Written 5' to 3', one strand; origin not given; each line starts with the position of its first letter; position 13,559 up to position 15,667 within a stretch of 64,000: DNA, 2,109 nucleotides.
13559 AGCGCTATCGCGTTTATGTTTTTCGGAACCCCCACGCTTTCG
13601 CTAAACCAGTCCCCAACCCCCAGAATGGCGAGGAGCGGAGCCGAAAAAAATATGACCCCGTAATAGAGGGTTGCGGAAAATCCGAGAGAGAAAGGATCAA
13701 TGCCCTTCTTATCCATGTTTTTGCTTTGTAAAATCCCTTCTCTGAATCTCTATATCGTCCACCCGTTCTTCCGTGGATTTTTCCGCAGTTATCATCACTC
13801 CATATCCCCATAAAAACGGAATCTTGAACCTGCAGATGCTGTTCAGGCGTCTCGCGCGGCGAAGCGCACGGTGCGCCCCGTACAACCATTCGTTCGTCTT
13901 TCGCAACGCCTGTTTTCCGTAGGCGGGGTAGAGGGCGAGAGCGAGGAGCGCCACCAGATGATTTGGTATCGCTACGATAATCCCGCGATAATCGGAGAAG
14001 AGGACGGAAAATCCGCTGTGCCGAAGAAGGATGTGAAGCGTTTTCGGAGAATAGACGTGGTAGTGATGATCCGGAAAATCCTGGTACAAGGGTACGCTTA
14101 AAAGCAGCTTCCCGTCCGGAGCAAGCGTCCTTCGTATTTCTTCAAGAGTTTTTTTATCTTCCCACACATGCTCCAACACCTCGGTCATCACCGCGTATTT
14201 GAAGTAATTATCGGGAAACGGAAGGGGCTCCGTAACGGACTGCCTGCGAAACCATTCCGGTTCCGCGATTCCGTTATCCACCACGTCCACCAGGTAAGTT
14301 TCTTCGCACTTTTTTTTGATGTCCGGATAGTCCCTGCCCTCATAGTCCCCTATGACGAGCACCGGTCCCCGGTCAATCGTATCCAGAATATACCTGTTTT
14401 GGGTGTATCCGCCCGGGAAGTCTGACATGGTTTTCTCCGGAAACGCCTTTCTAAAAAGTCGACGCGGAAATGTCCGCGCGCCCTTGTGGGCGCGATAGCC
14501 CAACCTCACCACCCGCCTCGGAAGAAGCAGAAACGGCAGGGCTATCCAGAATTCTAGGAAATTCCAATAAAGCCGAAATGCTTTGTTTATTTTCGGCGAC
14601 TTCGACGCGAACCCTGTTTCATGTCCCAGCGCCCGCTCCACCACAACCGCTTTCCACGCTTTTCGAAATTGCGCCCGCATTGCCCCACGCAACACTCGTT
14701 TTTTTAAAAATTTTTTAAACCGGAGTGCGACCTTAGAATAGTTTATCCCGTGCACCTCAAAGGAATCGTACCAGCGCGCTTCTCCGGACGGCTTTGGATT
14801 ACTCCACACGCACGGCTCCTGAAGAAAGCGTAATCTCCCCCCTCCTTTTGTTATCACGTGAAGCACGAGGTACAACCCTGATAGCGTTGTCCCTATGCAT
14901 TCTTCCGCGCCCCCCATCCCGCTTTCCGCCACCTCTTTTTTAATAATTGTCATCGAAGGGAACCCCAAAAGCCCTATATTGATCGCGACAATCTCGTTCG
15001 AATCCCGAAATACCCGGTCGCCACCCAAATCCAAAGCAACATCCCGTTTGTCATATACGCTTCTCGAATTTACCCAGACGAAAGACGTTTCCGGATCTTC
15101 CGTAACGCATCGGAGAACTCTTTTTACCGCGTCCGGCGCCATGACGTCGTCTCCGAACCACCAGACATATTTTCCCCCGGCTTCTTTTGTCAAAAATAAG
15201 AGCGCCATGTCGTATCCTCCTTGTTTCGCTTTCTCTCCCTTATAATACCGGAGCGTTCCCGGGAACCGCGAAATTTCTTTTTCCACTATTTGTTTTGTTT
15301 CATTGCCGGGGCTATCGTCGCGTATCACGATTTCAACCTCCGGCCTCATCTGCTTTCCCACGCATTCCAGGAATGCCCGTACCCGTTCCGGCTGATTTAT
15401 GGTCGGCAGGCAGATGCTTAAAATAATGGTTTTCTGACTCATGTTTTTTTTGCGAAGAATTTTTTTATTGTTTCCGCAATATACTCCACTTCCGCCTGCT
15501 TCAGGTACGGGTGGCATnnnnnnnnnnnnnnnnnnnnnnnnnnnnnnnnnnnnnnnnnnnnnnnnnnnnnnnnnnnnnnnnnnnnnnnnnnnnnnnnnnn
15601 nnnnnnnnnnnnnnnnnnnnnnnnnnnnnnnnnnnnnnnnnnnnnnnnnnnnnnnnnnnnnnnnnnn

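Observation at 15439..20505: GDP-mannose-derived deoxysugar module consistent with a 3,6-dideoxyhexose (colitose-like) pathway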

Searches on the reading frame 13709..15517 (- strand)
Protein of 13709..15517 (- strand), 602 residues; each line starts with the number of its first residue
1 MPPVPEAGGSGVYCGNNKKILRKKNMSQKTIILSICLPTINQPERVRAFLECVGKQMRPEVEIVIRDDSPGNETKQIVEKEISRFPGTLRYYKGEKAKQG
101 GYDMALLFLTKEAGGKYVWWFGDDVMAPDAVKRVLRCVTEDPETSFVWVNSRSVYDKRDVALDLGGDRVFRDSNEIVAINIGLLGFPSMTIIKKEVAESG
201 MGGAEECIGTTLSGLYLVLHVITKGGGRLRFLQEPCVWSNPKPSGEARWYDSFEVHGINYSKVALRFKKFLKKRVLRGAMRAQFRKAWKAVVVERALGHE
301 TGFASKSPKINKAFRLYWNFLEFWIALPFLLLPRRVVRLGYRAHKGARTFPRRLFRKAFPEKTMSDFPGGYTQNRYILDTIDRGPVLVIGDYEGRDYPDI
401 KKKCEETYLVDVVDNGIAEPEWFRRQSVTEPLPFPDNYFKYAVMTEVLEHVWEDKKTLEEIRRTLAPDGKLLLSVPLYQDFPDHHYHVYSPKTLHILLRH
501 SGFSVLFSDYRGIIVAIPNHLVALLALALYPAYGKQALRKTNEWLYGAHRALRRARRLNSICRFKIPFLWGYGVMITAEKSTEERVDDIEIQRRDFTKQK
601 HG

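Call 4: search_protein_families(library=ncbifam, proteins=[window:13709-15517:-], max_evalue=0.00001)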
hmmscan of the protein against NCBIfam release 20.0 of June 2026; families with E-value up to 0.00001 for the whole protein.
window:13709-15517:- (602 aa): 2 families
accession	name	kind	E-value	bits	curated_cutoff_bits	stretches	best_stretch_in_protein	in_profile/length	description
NF050050.1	ProtGlycPglI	equivalog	1.1e-06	28.2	500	1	32-138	3-108/306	GalNAc(5)-diNAcBac-PP-undecaprenol beta-1,3-glucosyltransferase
NF001240.0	PRK00216.1-1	equivalog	9.7e-06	24.8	378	0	426-494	121-191/251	bifunctional demethylmenaquinone methyltransferase/2-methoxy-6-polyprenyl-1,4-benzoquinol methylase UbiE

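Call 5: search_protein_families(library=pfam, proteins=[window:13709-15517:-], max_evalue=0.00001)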
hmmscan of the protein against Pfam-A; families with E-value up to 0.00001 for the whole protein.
window:13709-15517:- (602 aa): 3 families
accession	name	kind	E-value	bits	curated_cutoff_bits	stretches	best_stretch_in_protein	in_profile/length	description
PF00535.33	Glycos_transf_2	-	1.4e-11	45.1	23.3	1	34-153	1-117/168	Glycosyl transferase family 2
PF13489.12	Methyltransf_23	-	9.3e-10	38.9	27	1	402-506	42-162/164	Methyltransferase domain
PF08241.18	Methyltransf_11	-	2.4e-09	38.1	21.2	1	399-472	13-94/95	Methyltransferase domain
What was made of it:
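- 13709..15517 (-): GT2 + methyltransferase fusion immediately downstream of the dehydratase (likely start 15442, a 4-nt overlap). Candidate transferase for the deoxysugar. Pfam Glycos_transf_2 plus Methyltransf_11/23 (call 5).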
